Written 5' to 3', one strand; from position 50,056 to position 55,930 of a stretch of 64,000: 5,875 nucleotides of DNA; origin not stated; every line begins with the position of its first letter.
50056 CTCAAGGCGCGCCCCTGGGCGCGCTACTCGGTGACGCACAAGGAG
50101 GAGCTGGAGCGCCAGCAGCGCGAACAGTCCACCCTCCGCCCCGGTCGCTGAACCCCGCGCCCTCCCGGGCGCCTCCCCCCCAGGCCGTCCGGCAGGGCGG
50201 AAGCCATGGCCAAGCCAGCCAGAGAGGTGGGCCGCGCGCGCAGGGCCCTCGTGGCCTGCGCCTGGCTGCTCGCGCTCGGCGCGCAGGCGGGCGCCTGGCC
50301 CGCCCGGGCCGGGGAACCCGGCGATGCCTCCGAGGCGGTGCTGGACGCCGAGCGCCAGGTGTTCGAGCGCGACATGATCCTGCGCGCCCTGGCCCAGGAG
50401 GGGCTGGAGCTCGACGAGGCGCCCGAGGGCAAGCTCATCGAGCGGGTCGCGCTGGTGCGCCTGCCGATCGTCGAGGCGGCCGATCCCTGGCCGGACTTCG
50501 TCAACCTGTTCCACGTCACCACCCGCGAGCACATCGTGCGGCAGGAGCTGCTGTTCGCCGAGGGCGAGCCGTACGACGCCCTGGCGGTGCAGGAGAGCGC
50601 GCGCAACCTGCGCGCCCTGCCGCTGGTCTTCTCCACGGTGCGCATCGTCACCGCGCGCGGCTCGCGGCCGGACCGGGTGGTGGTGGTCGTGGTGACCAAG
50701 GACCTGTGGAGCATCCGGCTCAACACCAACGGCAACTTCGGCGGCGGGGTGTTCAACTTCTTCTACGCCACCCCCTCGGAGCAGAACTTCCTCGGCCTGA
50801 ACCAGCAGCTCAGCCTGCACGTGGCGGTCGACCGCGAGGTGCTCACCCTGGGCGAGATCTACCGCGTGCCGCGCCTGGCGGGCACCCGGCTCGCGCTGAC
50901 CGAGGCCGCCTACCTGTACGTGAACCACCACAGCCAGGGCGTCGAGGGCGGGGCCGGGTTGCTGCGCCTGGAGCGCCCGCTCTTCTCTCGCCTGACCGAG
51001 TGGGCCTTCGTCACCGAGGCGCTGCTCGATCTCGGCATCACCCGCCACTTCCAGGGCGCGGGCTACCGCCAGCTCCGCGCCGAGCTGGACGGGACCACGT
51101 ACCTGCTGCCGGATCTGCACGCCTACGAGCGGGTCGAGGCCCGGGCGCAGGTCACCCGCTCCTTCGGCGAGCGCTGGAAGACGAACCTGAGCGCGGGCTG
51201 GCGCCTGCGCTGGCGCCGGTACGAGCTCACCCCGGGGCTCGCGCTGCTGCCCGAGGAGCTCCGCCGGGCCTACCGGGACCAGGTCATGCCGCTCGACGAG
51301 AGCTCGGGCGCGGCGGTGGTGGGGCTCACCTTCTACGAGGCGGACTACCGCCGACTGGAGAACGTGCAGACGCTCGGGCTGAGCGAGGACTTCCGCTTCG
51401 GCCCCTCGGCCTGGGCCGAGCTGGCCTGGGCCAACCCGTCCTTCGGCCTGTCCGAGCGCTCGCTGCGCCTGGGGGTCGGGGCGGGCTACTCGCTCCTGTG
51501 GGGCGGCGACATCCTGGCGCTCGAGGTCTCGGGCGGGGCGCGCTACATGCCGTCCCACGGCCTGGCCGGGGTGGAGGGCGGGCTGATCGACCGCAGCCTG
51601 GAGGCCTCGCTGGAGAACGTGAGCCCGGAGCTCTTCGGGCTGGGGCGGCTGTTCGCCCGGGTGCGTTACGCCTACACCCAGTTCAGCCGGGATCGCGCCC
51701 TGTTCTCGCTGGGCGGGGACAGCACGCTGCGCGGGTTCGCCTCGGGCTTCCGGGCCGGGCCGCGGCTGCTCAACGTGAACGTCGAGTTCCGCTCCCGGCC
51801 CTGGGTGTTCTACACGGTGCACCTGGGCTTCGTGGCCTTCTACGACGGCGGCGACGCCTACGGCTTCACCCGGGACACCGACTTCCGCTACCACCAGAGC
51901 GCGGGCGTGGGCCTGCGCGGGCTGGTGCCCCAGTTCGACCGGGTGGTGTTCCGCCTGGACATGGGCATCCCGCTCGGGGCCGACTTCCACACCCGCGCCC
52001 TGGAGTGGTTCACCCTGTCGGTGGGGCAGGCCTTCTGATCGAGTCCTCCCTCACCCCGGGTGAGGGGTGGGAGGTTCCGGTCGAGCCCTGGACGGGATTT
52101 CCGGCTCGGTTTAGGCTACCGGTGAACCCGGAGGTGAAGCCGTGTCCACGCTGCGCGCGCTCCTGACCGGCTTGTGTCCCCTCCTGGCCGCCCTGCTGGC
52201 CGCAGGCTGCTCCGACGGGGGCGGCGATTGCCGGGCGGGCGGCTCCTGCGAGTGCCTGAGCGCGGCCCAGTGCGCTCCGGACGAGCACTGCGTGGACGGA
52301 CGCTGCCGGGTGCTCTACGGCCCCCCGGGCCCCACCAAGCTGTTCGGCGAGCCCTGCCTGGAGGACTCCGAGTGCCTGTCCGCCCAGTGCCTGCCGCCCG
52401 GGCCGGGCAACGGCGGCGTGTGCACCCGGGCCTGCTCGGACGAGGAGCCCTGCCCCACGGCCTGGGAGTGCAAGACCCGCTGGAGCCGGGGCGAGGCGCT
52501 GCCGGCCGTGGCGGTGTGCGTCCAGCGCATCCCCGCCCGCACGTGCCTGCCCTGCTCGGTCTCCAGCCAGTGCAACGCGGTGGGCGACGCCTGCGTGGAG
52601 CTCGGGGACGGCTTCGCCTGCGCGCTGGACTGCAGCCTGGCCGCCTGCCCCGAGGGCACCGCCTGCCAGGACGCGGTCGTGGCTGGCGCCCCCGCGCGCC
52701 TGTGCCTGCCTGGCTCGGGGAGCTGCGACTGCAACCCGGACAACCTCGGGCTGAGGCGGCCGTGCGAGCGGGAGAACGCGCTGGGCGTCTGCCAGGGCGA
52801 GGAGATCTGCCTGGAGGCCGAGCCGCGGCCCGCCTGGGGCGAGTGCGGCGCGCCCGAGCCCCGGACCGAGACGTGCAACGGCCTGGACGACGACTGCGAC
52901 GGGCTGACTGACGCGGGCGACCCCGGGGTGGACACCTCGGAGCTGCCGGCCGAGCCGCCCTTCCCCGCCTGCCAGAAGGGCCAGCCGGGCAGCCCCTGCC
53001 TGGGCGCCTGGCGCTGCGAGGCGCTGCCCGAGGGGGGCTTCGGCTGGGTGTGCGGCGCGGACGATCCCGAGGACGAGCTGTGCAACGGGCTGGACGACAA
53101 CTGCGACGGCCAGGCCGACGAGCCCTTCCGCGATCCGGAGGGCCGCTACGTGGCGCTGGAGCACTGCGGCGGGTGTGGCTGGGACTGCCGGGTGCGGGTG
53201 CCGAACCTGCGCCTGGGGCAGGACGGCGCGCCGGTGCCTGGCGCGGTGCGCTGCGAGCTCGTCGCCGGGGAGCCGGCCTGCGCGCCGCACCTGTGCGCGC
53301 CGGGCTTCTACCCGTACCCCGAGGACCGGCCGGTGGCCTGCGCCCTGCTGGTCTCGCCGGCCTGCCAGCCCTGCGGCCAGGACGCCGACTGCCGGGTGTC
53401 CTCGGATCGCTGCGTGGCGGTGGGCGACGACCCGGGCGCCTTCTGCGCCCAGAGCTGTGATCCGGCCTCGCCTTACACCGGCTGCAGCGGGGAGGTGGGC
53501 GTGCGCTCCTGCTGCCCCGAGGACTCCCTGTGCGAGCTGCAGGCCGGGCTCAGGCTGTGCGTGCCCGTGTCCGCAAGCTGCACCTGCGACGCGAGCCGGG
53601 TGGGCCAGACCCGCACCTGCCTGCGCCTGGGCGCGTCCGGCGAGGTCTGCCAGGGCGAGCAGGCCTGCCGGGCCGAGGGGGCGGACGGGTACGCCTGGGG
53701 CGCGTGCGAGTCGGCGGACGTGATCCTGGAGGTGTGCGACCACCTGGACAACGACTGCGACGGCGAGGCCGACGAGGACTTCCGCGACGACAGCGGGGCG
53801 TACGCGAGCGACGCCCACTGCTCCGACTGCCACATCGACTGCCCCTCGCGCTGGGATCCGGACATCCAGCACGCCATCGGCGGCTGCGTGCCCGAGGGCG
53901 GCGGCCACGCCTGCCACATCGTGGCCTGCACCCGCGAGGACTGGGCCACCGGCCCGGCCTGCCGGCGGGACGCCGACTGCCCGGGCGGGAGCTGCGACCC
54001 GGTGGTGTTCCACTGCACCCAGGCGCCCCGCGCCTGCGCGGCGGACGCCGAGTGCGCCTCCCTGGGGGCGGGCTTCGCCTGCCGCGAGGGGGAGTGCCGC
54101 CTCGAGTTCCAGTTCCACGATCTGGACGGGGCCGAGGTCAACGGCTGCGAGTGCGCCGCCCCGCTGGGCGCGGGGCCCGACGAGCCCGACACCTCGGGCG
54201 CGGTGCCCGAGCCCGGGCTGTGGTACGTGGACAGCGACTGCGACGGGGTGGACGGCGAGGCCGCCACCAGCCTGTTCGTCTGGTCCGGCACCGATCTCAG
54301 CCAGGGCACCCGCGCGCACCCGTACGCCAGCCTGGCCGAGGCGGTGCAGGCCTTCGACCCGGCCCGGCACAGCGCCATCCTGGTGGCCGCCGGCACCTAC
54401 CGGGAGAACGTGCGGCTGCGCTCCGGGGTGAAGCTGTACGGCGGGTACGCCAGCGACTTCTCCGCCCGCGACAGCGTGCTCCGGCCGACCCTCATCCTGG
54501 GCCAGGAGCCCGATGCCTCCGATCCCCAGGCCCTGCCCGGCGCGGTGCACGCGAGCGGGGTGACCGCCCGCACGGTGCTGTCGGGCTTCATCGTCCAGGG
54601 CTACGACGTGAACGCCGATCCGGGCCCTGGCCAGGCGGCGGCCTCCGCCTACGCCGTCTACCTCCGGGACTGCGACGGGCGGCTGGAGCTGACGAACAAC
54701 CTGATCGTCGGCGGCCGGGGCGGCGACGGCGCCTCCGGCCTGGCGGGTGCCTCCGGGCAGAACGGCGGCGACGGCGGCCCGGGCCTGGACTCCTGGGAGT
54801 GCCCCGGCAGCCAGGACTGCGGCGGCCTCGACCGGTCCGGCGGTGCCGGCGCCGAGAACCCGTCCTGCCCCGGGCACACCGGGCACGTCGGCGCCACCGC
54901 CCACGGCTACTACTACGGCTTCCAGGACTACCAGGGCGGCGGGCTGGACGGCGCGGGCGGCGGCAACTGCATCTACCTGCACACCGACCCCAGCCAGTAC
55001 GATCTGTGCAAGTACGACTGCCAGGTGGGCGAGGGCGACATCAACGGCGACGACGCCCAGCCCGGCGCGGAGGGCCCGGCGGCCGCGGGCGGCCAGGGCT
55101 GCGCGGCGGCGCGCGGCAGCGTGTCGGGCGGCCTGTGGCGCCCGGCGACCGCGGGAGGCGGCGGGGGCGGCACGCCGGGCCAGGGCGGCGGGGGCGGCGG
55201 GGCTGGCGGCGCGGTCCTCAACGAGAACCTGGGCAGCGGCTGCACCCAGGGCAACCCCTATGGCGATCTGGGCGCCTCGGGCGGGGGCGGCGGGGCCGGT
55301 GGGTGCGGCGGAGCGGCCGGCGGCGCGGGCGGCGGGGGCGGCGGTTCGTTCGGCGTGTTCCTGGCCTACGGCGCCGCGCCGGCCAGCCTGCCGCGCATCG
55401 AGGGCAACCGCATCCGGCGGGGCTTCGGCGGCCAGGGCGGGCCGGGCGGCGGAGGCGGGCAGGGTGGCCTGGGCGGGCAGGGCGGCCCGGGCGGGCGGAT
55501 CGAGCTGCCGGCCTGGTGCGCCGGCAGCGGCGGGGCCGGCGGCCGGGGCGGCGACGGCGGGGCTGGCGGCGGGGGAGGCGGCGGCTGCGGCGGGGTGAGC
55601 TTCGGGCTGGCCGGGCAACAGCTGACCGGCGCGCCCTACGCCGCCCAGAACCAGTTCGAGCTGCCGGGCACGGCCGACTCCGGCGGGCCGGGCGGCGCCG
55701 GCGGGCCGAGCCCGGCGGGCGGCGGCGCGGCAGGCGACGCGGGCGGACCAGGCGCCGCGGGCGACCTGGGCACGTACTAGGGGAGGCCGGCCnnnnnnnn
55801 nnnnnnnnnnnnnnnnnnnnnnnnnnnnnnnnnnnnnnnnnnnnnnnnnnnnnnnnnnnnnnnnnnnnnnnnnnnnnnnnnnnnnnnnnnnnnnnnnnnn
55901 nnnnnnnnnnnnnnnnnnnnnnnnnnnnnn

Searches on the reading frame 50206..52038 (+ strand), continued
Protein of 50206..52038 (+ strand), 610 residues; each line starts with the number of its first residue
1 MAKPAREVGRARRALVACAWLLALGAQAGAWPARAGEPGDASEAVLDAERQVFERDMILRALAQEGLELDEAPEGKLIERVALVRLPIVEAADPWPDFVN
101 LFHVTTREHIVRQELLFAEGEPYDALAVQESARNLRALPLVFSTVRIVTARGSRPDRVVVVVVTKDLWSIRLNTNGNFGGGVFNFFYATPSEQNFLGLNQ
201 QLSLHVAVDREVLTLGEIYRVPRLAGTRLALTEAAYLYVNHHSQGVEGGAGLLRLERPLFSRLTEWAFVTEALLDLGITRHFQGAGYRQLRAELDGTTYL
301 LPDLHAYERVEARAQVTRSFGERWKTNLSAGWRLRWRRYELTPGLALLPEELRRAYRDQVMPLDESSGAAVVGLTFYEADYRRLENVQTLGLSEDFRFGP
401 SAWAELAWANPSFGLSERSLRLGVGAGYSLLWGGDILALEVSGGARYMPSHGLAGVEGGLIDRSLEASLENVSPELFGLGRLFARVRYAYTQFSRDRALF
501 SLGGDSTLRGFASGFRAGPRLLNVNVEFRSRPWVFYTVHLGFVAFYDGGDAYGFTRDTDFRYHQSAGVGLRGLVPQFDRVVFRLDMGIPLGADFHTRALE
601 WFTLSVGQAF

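Call 40: search_solved_structures(query=A1, max_evalue=0.01, show_alignments=3)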
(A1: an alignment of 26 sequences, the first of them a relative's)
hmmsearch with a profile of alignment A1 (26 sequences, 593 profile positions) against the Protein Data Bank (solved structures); distinct sequences matched with E-value up to 0.01: 7.
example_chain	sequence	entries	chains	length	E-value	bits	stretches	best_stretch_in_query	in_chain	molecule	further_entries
9ccg_A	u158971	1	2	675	3.3e-12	48.6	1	473-593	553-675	POTRA domain-containing protein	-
9hjm_A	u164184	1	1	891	5.5e-06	28.1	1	489-578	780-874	Putative outer membrane protein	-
9hj3_A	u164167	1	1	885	5.6e-05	24.8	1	490-576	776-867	Outer membrane protein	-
9hiv_A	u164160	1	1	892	5.7e-05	24.7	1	490-576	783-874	Outer membrane protein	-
8us1_A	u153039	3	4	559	0.00012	23.7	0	462-576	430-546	Translocation and assembly module subunit TamA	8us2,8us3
5efr_A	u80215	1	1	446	0.00049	21.7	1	90-126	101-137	BamA-BamD fusion Protein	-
8us4_A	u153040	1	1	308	0.008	17.6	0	462-576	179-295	Translocation and assembly module subunit TamA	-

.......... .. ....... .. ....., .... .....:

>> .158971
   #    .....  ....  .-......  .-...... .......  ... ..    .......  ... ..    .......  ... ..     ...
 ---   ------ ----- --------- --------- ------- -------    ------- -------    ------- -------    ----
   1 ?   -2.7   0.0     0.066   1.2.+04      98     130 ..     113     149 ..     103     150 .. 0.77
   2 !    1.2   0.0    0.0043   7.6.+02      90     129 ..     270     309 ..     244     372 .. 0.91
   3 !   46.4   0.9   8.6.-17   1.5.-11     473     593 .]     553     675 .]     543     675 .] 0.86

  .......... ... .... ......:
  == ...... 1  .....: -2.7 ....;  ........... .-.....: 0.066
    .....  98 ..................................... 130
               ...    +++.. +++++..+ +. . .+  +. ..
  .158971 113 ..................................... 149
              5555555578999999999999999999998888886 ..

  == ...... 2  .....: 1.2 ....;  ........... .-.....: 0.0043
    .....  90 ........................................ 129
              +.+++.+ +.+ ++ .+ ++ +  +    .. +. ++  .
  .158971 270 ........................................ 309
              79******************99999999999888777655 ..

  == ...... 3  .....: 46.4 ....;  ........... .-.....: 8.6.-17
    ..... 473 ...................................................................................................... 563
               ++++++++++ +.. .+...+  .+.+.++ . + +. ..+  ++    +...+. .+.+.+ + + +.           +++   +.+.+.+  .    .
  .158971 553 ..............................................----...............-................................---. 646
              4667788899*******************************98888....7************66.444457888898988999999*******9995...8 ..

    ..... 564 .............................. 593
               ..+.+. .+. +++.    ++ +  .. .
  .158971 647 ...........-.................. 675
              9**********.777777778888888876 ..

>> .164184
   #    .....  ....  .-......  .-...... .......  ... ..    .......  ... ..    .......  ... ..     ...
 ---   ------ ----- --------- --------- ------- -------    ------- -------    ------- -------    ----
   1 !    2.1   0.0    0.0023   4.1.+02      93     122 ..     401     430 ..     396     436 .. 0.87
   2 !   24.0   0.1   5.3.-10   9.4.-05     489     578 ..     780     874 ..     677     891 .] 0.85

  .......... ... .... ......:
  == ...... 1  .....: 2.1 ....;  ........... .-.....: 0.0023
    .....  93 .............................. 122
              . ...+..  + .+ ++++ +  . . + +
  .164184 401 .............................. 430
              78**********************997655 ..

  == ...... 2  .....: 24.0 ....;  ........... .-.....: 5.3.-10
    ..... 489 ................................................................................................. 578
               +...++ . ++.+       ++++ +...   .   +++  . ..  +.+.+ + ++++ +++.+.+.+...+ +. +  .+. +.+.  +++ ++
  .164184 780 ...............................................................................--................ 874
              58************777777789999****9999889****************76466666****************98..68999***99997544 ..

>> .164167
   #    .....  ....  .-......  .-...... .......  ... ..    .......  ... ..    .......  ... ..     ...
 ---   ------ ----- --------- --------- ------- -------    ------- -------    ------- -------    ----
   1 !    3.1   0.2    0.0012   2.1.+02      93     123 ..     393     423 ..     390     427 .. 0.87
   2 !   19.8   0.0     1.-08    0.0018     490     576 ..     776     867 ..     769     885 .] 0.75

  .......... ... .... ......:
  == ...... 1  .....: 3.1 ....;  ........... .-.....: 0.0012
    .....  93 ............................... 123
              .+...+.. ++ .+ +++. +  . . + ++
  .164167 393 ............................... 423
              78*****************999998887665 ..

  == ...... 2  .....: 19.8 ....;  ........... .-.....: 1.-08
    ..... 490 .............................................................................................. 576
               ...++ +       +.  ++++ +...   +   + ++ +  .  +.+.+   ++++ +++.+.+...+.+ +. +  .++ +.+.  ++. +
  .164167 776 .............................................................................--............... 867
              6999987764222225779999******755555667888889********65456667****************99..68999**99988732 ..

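Call 55: search_protein_families(library=pfam, proteins=[L029:12537-14786:+, L042:9328-9996:+, L041:15230-16438:-, L041:16428-19304:-, L057:11994-12965:-, L064:14738-16414:+, L002:11680-13653:-, L039:17275-20607:+, L045:16151-17536:-, L043:11778-13478:+], max_evalue=0.001)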
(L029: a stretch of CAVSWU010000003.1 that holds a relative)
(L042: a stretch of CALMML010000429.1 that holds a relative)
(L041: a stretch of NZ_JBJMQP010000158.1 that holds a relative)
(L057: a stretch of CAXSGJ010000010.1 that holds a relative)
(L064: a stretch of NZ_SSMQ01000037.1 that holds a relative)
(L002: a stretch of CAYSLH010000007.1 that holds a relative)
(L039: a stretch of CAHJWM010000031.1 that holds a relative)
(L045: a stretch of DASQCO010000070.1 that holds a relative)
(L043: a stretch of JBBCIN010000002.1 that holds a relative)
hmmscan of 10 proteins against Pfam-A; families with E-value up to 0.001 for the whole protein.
L029:12537-14786:+ (749 aa): 11 families
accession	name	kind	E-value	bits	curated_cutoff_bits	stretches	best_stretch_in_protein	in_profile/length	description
PF00930.27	DPPIV_N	-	4.4e-62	210.3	22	1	139-461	2-344/354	Dipeptidyl peptidase IV (DPP IV) N-terminal region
PF00326.27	Peptidase_S9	-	1.2e-49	169.1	22.6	1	551-749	8-210/213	Prolyl oligopeptidase family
PF02129.25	Peptidase_S15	-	3.1e-10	40.6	23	1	510-665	6-151/262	X-Pro dipeptidyl-peptidase (S15 family)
PF00561.26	Abhydrolase_1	-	8.8e-07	29.3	25.8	1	526-646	1-110/245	alpha/beta hydrolase fold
PF12146.15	Hydrolase_4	-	1.3e-06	28.4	27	1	549-645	23-113/239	Serine aminopeptidase, S33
PF07676.18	PD40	-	1.4e-06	28.6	20.9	0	167-190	6-30/38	WD40-like Beta Propeller Repeat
PF20434.5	BD-FAE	-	1.7e-05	24.9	26.8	1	524-709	12-215/215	BD-FAE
PF01738.24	DLH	-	4.3e-05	23.6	21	1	548-667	30-130/217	Dienelactone hydrolase family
PF05577.18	Peptidase_S28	-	9.8e-05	21.8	25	1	563-649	69-155/434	Serine carboxypeptidase S28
PF07859.19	Abhydrolase_3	-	0.00016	22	25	1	587-687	48-157/210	alpha/beta hydrolase fold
PF12697.13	Abhydrolase_6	-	0.00084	20.5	26.3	1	551-658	21-113/217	Alpha/beta hydrolase family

L042:9328-9996:+ (222 aa): 1 family
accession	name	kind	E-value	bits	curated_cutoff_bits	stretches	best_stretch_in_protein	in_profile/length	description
PF09335.16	VTT_dom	-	1.2e-19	71.4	33.9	1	46-172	1-121/123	VTT domain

L041:15230-16438:- (402 aa): 3 families
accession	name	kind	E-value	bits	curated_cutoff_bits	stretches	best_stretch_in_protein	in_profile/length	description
PF00198.28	2-oxoacid_dh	-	2.8e-84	282.6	23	1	172-400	3-232/232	2-oxoacid dehydrogenases acyltransferase (catalytic domain)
PF00364.28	Biotin_lipoyl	-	5.3e-20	71.5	22.1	1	4-76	2-73/73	Biotin-requiring enzyme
PF02817.22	E3_binding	-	8.5e-13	48.7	23.7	1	111-145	2-36/36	e3 binding domain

L041:16428-19304:- (958 aa): 4 families
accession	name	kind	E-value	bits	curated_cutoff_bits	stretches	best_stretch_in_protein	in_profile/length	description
PF00676.26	E1_dh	-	5.4e-52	177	22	1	221-535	8-295/300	Dehydrogenase E1 component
PF02779.29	Transket_pyr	-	7.6e-48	162.9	27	1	607-799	3-173/174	Transketolase, pyrimidine binding domain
PF16870.10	OxoGdeHyase_C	-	4.4e-47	160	27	1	805-949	2-150/151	2-oxoglutarate dehydrogenase C-terminal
PF16078.10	2-oxogl_dehyd_N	-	1.4e-15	57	27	1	6-41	1-36/41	2-oxoglutarate dehydrogenase N-terminus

L057:11994-12965:- (323 aa): 7 families
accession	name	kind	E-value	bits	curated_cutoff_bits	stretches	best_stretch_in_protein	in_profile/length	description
PF07726.17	AAA_3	-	4.7e-64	214.6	27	1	47-177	1-131/131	ATPase family associated with various cellular activities (AAA)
PF17863.7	AAA_lid_2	-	1.7e-21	76.2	22.7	1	239-304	3-68/74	AAA lid domain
PF07728.20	AAA_5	-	2.9e-16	60.2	22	1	47-175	1-139/139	AAA domain (dynein-related subfamily)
PF20030.5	bpMoxR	-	4.5e-14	52.5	27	1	16-184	2-169/205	MoxR domain in the MoxR-vWA-beta-propeller ternary systems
PF00493.29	MCM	-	6.3e-06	25.9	23.3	1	42-159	54-174/224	MCM P-loop domain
PF05496.18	RuvB_N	-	3.4e-05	24.1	27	1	46-139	34-115/159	Holliday junction DNA helicase RuvB P-loop domain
PF00004.35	AAA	-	0.00012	23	21.2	1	48-161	1-114/131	ATPase family associated with various cellular activities (AAA)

L064:14738-16414:+ (558 aa): 9 families
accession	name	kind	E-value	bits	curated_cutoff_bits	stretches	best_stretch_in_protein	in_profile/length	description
PF08529.16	NusA_N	-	8.4e-31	107.1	23.8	2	24-114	4-94/119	NusA N-terminal domain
PF13184.12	KH_5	-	3.1e-28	98.2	27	1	272-339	1-68/69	NusA-like KH domain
PF14520.12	HHH_5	-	2.2e-19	70.1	27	2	476-530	3-57/57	Helix-hairpin-helix domain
PF00575.29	S1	-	7.1e-07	30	22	1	173-236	1-70/74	S1 RNA binding domain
PF10391.15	DNA_pol_lambd_f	-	9.7e-06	25.7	29.8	0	477-518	3-44/51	Fingers domain of DNA polymerase lambda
PF12826.13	HHH_2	-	1.8e-05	25.3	27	0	416-447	23-53/64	Helix-hairpin-helix motif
PF00013.35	KH_1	-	0.0005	20.2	21.5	0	347-385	2-41/66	KH domain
PF07650.23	KH_2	-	0.00052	20.2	22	0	330-383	10-63/78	KH domain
PF11731.14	Cdd1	-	0.00055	20.5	25.5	0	391-430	2-41/86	Pathogenicity locus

L002:11680-13653:- (657 aa): 0 families

L039:17275-20607:+ (1110 aa): 0 families

L045:16151-17536:- (461 aa): 1 family
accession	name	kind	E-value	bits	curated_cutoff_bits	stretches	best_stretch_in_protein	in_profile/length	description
PF14258.12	DUF4350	-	4.2e-19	69.9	30.4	1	52-247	3-181/181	Domain of unknown function (DUF4350)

L043:11778-13478:+ (566 aa): 1 family
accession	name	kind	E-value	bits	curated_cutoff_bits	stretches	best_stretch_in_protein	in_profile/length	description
PF00351.26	Biopterin_H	-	1.7e-23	83.6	22.7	2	22-146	60-189/331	Biopterin-dependent aromatic amino acid hydroxylase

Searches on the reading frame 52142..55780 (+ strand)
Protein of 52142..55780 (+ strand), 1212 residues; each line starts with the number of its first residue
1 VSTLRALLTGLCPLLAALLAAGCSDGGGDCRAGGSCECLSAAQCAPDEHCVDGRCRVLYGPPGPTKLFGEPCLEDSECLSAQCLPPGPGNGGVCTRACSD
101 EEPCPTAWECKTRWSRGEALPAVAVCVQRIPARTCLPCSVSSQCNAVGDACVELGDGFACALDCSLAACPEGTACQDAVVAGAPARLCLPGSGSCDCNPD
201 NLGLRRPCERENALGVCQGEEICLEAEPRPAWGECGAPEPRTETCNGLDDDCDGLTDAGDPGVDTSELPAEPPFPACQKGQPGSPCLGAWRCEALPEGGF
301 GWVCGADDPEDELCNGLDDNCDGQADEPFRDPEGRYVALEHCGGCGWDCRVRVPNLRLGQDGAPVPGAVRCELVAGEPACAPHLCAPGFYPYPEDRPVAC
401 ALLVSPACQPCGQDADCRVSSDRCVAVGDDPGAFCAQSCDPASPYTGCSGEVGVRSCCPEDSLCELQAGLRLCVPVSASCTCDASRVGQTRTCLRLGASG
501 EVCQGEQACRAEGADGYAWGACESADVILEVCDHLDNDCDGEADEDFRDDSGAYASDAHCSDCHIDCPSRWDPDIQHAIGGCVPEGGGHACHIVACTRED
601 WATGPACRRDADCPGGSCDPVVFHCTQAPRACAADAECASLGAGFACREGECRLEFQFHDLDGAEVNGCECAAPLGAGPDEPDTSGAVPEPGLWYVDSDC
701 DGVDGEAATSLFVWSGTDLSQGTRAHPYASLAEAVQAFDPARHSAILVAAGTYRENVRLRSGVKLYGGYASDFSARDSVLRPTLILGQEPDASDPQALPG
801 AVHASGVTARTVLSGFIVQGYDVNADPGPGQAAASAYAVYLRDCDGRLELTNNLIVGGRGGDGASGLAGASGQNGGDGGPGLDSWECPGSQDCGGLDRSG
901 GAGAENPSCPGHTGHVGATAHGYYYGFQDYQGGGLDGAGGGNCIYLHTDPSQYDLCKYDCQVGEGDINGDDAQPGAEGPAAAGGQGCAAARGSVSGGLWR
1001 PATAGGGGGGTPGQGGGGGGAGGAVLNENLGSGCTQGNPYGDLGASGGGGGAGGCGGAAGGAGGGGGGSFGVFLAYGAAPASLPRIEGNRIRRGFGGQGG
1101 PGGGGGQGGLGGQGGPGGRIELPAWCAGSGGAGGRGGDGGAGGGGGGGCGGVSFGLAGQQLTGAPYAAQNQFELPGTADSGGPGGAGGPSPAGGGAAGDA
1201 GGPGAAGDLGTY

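Call 6: search_protein_families(library=pfam, proteins=[window:52142-55780:+], max_evalue=0.1)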
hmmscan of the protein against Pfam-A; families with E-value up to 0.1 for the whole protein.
window:52142-55780:+ (1212 aa): 1 family
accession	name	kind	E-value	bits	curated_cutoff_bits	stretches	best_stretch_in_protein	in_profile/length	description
PF11617.13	Cu-binding_MopE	-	4.1e-09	36.9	27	3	529-545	14-30/30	Putative metal-binding motif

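Call 7: search_protein_families(library=ncbifam, proteins=[window:52142-55780:+], max_evalue=0.1)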
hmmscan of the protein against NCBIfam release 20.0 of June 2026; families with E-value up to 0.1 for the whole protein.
window:52142-55780:+ (1212 aa): 1 family
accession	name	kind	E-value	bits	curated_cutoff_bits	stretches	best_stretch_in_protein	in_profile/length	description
NF047854.1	LIC10774_subfam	equivalog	0.00078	18.5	380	1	715-771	67-127/358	LIC10774/LIC10365 family surface protein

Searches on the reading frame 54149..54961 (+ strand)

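Call 61: search_protein_families(library=pfam, proteins=[window:54149-54961:+], max_evalue=5)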
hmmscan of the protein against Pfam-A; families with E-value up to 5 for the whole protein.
window:54149-54961:+ (271 aa): 1 family
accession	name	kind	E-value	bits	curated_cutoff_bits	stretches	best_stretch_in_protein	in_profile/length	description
PF07602.17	DUF1565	-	0.0013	18.5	20.3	1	46-105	2-65/257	Protein of unknown function (DUF1565)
